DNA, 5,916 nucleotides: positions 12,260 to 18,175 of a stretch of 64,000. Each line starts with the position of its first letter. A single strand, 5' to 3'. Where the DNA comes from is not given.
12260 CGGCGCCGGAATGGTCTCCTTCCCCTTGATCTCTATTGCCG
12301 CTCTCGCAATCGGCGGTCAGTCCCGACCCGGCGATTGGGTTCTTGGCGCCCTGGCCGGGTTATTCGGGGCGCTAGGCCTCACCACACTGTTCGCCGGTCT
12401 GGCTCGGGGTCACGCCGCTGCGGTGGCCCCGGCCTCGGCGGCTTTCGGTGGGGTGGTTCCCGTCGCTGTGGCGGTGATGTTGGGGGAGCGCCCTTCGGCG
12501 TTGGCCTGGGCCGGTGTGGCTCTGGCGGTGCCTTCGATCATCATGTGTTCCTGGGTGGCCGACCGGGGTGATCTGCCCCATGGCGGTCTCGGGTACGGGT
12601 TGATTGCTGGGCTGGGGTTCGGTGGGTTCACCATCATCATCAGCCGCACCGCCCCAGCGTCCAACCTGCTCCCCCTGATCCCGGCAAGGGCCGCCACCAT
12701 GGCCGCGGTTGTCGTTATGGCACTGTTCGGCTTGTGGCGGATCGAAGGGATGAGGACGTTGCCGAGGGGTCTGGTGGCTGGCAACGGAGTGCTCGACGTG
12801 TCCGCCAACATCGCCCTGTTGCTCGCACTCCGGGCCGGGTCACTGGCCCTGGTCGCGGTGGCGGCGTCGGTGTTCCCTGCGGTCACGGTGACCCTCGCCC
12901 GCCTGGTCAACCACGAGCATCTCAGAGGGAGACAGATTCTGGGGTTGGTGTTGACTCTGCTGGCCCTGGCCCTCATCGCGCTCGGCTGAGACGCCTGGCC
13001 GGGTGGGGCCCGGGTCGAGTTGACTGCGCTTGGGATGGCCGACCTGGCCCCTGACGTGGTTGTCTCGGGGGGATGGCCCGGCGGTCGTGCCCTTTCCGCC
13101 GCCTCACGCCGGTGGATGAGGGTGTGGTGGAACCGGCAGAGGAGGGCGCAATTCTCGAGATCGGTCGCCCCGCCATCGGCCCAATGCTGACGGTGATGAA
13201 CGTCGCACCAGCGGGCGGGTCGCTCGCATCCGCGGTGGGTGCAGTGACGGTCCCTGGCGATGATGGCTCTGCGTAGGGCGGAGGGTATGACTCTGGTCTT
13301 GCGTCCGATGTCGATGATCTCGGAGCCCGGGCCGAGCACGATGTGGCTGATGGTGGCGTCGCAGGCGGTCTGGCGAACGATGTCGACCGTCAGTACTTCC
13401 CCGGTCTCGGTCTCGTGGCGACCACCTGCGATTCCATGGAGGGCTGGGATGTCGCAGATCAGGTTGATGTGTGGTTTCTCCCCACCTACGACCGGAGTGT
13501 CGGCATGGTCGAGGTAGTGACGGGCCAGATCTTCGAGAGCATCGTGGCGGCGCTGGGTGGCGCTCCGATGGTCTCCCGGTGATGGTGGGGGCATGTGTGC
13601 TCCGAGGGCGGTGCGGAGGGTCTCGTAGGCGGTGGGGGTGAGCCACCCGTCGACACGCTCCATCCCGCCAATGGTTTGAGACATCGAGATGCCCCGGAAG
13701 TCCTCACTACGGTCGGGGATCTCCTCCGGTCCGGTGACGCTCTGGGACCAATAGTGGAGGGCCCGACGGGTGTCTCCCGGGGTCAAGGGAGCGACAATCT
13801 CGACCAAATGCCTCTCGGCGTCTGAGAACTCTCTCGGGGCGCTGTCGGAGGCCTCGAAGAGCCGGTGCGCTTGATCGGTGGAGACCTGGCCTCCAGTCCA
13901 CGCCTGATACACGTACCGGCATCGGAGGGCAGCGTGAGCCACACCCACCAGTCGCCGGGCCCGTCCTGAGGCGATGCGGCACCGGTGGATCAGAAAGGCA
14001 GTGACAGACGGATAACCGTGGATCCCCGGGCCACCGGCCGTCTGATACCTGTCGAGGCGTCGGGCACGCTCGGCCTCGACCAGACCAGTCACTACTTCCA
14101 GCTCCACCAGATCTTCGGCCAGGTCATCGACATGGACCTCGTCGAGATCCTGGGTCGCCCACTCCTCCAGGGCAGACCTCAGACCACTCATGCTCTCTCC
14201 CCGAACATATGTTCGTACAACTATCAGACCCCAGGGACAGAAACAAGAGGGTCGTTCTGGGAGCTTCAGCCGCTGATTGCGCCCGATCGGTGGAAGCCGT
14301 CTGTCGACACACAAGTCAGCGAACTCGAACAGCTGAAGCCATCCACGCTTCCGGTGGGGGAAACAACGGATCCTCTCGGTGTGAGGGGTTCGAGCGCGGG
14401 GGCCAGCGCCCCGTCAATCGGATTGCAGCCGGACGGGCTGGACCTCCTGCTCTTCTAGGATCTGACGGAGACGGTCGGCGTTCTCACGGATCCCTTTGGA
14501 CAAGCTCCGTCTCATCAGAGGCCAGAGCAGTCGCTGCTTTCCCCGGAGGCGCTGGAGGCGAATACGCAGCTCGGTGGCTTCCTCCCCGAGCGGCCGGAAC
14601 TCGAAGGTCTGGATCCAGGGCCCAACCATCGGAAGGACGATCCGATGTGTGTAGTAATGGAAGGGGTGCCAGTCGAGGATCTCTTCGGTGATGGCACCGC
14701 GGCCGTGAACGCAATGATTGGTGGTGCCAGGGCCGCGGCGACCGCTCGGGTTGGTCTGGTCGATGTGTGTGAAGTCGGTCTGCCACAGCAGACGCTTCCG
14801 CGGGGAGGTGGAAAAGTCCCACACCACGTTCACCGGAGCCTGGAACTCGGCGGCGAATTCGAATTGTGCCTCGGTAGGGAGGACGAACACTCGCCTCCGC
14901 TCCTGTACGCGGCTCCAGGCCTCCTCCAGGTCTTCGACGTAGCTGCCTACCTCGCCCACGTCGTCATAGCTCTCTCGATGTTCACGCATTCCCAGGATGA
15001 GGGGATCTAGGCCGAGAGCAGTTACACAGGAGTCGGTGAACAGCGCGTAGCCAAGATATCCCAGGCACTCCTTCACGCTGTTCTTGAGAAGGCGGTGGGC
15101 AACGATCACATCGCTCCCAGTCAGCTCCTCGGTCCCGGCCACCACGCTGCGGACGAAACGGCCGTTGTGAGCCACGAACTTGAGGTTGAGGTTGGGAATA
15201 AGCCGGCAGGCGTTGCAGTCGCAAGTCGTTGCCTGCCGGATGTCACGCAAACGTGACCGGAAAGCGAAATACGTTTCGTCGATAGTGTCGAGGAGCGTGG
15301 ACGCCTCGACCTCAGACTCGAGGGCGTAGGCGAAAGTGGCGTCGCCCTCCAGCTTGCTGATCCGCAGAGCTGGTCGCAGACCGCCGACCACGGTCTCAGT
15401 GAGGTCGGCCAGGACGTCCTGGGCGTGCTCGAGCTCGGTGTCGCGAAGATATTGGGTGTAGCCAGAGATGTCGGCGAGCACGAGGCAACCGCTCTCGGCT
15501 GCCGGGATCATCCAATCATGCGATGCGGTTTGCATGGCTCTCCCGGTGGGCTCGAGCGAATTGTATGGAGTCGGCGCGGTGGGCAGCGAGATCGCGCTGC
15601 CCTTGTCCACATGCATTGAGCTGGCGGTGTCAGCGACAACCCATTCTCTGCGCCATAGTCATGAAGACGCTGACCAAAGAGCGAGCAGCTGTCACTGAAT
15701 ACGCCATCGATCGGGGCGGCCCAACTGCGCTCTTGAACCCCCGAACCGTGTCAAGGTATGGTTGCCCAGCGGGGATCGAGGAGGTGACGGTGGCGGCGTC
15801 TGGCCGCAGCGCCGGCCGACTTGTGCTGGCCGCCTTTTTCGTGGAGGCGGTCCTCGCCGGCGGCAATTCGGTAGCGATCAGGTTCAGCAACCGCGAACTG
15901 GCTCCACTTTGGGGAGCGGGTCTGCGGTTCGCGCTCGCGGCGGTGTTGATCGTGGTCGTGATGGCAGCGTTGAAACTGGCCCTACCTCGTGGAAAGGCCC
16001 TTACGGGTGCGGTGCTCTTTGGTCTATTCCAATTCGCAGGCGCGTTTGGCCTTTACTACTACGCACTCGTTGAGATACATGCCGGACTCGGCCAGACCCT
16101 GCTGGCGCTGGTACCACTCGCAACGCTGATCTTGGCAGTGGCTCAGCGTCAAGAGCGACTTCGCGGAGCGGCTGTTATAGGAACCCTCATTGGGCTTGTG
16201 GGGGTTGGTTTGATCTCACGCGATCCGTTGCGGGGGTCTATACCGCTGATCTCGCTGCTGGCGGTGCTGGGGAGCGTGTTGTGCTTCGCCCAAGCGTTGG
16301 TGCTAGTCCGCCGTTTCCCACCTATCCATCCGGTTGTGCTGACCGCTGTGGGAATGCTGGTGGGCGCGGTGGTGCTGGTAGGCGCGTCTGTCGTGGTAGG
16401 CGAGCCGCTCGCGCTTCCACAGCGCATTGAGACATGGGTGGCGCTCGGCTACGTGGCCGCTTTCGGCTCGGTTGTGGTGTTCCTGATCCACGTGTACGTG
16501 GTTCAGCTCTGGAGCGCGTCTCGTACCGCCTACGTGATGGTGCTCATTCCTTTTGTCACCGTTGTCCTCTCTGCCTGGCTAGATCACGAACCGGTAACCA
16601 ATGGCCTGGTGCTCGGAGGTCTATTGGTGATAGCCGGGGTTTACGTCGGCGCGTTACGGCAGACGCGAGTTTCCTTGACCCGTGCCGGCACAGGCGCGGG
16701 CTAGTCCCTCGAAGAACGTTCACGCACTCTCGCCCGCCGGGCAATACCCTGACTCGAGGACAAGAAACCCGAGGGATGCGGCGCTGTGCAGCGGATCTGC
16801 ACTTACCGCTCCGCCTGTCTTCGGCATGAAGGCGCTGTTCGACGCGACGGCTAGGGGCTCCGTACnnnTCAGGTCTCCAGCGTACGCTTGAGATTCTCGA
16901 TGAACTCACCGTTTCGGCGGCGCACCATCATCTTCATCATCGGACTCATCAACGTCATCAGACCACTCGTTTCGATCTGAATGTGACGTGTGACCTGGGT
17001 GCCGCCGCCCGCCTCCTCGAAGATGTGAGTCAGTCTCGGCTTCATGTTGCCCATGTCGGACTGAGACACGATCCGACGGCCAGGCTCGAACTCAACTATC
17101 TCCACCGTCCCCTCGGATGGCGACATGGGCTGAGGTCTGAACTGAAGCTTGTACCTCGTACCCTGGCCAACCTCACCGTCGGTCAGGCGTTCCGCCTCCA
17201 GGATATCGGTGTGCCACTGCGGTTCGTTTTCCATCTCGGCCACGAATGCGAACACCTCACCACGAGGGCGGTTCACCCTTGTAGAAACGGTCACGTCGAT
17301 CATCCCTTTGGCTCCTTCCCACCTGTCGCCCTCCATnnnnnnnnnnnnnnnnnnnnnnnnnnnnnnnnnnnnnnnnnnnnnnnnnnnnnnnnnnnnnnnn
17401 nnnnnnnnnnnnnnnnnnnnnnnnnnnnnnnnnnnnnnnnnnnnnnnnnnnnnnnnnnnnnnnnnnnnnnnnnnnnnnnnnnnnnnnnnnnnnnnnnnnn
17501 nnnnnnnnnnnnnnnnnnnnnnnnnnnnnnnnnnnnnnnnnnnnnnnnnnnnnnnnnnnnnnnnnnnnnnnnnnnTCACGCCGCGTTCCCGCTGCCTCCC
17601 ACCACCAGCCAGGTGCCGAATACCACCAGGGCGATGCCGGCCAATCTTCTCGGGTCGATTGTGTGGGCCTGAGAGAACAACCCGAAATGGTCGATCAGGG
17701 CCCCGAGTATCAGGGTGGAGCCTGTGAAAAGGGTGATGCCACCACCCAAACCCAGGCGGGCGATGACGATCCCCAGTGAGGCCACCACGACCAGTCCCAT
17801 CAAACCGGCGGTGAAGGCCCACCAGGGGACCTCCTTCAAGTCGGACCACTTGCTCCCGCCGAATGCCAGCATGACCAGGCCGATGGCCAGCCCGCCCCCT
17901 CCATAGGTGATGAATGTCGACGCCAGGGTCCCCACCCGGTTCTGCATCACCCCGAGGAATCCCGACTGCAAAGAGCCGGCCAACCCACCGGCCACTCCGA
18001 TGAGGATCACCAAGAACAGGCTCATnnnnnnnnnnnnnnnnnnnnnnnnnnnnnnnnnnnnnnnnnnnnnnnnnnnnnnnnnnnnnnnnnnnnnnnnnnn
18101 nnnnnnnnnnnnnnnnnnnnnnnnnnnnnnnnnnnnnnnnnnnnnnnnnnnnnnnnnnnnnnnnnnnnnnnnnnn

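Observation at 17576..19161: GT78 mannosylglycerate synthase translationally coupled to a DUF606 membrane protein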

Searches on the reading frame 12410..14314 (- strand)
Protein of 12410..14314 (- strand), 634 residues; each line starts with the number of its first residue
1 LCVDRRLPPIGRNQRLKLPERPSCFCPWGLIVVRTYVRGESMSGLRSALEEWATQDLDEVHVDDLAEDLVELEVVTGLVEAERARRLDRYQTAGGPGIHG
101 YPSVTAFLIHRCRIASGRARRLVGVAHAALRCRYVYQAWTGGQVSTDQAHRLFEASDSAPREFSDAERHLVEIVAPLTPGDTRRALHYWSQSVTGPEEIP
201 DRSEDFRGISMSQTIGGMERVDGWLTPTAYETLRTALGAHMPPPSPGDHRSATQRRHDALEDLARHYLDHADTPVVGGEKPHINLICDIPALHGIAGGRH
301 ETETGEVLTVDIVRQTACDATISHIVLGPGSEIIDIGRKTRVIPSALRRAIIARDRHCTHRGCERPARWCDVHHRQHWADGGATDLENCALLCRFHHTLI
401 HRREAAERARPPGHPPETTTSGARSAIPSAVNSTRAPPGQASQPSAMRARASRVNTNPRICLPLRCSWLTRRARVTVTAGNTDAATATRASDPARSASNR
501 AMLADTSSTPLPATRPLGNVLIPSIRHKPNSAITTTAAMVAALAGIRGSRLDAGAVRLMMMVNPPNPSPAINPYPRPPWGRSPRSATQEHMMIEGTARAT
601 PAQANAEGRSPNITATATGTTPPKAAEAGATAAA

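Call 31: search_protein_families(library=pfam, proteins=[window:12410-14314:-], max_evalue=0.001)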
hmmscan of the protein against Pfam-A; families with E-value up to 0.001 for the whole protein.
window:12410-14314:- (634 aa): 2 families
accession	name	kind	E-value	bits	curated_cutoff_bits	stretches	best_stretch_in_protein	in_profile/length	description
PF02720.22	DUF222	-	2.7e-25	89.8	24.4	1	77-355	12-306/306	Domain of unknown function (DUF222)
PF01844.29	HNH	-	4.5e-05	23.9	21.4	1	363-401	4-45/47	HNH endonuclease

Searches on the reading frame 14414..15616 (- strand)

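Call 23: search_protein_families(library=pfam, proteins=[window:14414-15616:-], max_evalue=0.001)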
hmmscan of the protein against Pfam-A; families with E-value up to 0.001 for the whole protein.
window:14414-15616:- (400 aa): 2 families
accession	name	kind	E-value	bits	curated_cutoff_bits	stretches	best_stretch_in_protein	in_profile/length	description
PF10851.13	DUF2652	-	2e-29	102.4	22.1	1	70-182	2-114/118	Protein of unknown function (DUF2652)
PF10604.15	Polyketide_cyc2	-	4.8e-09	37.1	27.4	1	251-388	3-142/142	Polyketide cyclase / dehydrase and lipid transport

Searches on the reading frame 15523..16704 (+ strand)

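Call 31: search_protein_families(library=pfam, proteins=[window:15523-16704:+], max_evalue=0.001)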
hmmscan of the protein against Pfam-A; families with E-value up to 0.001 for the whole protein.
window:15523-16704:+ (393 aa): 1 family
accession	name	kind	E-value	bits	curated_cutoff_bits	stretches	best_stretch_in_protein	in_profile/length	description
PF00892.27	EamA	-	1.7e-30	106.5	28.2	2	104-232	6-134/135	EamA-like transporter family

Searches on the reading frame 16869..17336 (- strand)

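Call 23: search_protein_families(library=pfam, proteins=[window:16869-17336:-], max_evalue=0.001)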
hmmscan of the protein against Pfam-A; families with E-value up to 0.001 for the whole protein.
window:16869-17336:- (155 aa): 3 families
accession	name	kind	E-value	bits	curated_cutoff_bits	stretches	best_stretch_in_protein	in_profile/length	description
PF10604.15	Polyketide_cyc2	-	6.1e-17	62.7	27.4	1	12-154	1-142/142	Polyketide cyclase / dehydrase and lipid transport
PF03364.25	Polyketide_cyc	-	2.9e-06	28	23.4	1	21-150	1-126/126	Polyketide cyclase / dehydrase and lipid transport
PF08327.17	AHSA1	-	0.0003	21.5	22.1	1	24-125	3-102/125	Activator of Hsp90 ATPase homolog 1-like protein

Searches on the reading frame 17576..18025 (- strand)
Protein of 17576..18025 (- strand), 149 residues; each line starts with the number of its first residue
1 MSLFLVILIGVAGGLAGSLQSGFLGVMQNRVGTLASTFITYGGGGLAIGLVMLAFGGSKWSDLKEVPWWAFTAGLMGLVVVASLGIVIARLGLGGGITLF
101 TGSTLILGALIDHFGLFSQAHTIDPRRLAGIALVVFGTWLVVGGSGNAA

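Call 5: search_protein_families(library=pfam, proteins=[window:17576-18025:-], max_evalue=0.1)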
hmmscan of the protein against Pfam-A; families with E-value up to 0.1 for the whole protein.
window:17576-18025:- (149 aa): 2 families
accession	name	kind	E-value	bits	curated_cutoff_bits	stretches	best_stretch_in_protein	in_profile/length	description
PF04657.19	DMT_YdcZ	-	4e-22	79.4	24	1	5-140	1-140/140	Putative inner membrane exporter, YdcZ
PF19870.4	DUF6343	-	0.064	14.1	27.2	1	48-93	23-67/82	Family of unknown function (DUF6343)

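Call 6: search_protein_families(library=ncbifam, proteins=[window:17576-18025:-], max_evalue=0.1)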
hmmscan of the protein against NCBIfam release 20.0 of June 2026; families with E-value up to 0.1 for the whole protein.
window:17576-18025:- (149 aa): 0 families

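Call 71: find_homologous_proteins(query=window:17576-18025:-, max_evalue=1e-10)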
Query window:17576-18025:- (149 aa): 235 proteins with E <= 1e-10 among 1574 candidates; the best 120 are listed.
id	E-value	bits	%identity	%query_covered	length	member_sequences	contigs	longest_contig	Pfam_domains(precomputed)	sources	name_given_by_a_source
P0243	7.9e-82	291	97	100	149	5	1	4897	PF04657.20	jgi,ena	-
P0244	1.8e-78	280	94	100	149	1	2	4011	PF04657.20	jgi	jgi:transporter family-2 protein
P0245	2.0e-71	257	82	99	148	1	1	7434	PF04657.20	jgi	jgi:bacterial/archaeal transporter family-2 protein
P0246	2.2e-67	244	85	97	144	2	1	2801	PF04657.20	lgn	-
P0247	3.8e-65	237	80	99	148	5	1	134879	PF04657.20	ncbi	-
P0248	1.4e-64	235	77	100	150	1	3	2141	PF04657.20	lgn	-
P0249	1.2e-63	232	74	99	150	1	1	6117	PF04657.20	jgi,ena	-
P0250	1.8e-63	231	76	99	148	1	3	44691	PF04657.20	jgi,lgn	jgi:bacterial/archaeal transporter family-2 protein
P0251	2.6e-63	231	76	85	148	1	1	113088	PF04657.20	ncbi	-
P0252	1.6e-62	228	72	99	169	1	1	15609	PF04657.20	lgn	-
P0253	1.9e-62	228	75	87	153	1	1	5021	PF04657.20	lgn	-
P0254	4.5e-62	227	69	100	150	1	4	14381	PF04657.20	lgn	-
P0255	6.8e-62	226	74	99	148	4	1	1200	PF04657.20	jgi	jgi:transporter family-2 protein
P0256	1.5e-61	225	75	99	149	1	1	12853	PF04657.20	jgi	jgi:bacterial/archaeal transporter family-2 protein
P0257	2.3e-61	224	75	99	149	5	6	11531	PF04657.20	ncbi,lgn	-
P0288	4.8e-57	210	71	85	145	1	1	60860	PF04657.20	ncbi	ncbi:MAG: DMT family transporter [Acidimicrobiia bacterium]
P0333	1.9e-53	199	70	97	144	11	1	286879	PF04657.20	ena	-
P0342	6.5e-53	197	72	87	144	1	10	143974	PF04657.20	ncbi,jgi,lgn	-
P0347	9.3e-53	196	66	98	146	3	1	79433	PF04657.20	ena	-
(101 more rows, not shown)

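Call 72: find_encoding_contigs(protein=P0247, flank=4000, max_places=1)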
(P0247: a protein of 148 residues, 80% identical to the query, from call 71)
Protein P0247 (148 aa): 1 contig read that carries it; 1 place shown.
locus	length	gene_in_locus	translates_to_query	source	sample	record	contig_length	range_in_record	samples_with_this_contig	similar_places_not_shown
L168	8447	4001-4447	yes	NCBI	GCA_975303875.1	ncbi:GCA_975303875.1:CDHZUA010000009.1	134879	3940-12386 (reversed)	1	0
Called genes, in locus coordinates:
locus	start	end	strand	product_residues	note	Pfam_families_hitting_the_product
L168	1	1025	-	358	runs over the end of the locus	PF00149:Metallophos, PF12320:SbcD_C (weak)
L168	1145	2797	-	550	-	-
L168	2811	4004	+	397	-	PF21969:MGS_GT, PF21967:MGS_C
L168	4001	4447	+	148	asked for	PF04657:DMT_YdcZ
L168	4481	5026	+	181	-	-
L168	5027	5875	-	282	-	PF00581:Rhodanese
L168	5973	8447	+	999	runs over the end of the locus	PF00486:Trans_reg_C, PF14559:TPR_19 (faint), PF03704:BTAD, PF13191:AAA_16 (weak), PF13401:AAA_22, PF25872:HTH_77, PF13424:TPR_12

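Call 73: find_encoding_contigs(protein=P0288, flank=4000, max_places=1)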
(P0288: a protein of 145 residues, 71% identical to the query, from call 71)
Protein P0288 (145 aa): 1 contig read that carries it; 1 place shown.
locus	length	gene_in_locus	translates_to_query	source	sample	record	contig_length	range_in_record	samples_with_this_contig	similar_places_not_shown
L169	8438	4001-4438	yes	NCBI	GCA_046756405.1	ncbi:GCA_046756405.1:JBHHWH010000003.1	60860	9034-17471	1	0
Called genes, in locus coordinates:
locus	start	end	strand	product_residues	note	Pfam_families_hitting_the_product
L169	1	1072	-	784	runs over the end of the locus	PF02463:SMC_N, PF13476:AAA_23, PF13555:AAA_29 (weak), PF13558:SbcC_Walker_B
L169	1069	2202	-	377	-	PF00149:Metallophos, PF12850:Metallophos_2 (weak)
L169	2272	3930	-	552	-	-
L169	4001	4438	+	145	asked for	PF04657:DMT_YdcZ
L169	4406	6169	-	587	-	PF00989:PAS (weak), PF08448:PAS_4 (faint), PF13188:PAS_8 (faint), PF13426:PAS_9 (weak), PF00512:HisKA, PF13581:HATPase_c_2 (weak), PF02518:HATPase_c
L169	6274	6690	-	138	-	PF11969:DcpS_C, PF01230:HIT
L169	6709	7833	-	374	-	PF07995:GSDH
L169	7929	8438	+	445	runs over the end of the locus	PF11700:ATG22, PF07690:MFS_1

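Call 74: find_encoding_contigs(protein=P0333, flank=4000, max_places=1)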
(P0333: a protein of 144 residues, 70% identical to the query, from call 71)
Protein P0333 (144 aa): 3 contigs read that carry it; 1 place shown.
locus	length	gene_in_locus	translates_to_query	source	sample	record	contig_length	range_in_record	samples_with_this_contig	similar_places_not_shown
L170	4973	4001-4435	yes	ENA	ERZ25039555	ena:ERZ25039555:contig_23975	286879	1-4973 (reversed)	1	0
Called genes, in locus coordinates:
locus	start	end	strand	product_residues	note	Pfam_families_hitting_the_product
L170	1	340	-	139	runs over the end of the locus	PF12320:SbcD_C (weak)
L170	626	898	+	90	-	-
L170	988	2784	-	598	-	-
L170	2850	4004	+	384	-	PF21969:MGS_GT, PF21967:MGS_C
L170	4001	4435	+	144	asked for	PF04657:DMT_YdcZ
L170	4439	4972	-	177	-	?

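Call 75: find_encoding_contigs(protein=P0342, flank=4000, max_places=1)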
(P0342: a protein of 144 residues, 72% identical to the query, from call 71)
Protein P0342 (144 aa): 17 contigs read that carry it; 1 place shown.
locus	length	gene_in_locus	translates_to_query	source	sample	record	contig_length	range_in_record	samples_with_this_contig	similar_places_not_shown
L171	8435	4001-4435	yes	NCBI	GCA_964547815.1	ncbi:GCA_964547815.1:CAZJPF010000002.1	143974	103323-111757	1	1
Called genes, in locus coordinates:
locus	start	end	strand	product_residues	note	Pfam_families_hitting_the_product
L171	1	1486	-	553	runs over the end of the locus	-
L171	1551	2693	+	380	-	PF21969:MGS_GT, PF21967:MGS_C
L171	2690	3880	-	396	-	PF07690:MFS_1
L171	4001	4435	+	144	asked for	PF04657:DMT_YdcZ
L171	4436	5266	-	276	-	PF00892:EamA (weak)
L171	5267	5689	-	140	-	PF11969:DcpS_C (weak), PF01230:HIT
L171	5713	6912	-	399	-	PF07995:GSDH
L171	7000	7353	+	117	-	-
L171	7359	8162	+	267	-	PF00565:SNase, PF00932:LTD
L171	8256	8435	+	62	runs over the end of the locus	-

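Call 76: find_encoding_contigs(protein=P0347, flank=4000, max_places=1)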
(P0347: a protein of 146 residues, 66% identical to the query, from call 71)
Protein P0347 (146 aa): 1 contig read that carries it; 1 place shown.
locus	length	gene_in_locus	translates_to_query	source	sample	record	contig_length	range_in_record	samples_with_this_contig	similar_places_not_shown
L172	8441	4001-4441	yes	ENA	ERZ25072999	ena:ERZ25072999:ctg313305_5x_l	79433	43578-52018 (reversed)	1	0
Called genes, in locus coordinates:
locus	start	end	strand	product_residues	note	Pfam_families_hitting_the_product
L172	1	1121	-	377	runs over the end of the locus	PF00149:Metallophos, PF12850:Metallophos_2 (weak)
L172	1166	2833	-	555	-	-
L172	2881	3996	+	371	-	PF21969:MGS_GT, PF21967:MGS_C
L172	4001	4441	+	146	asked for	PF04657:DMT_YdcZ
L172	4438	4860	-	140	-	PF11969:DcpS_C (weak), PF01230:HIT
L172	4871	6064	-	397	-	PF07995:GSDH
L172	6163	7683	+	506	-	PF13347:MFS_2 (faint), PF11700:ATG22, PF07690:MFS_1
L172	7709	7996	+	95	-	-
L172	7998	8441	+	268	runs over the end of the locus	PF00565:SNase, PF00932:LTD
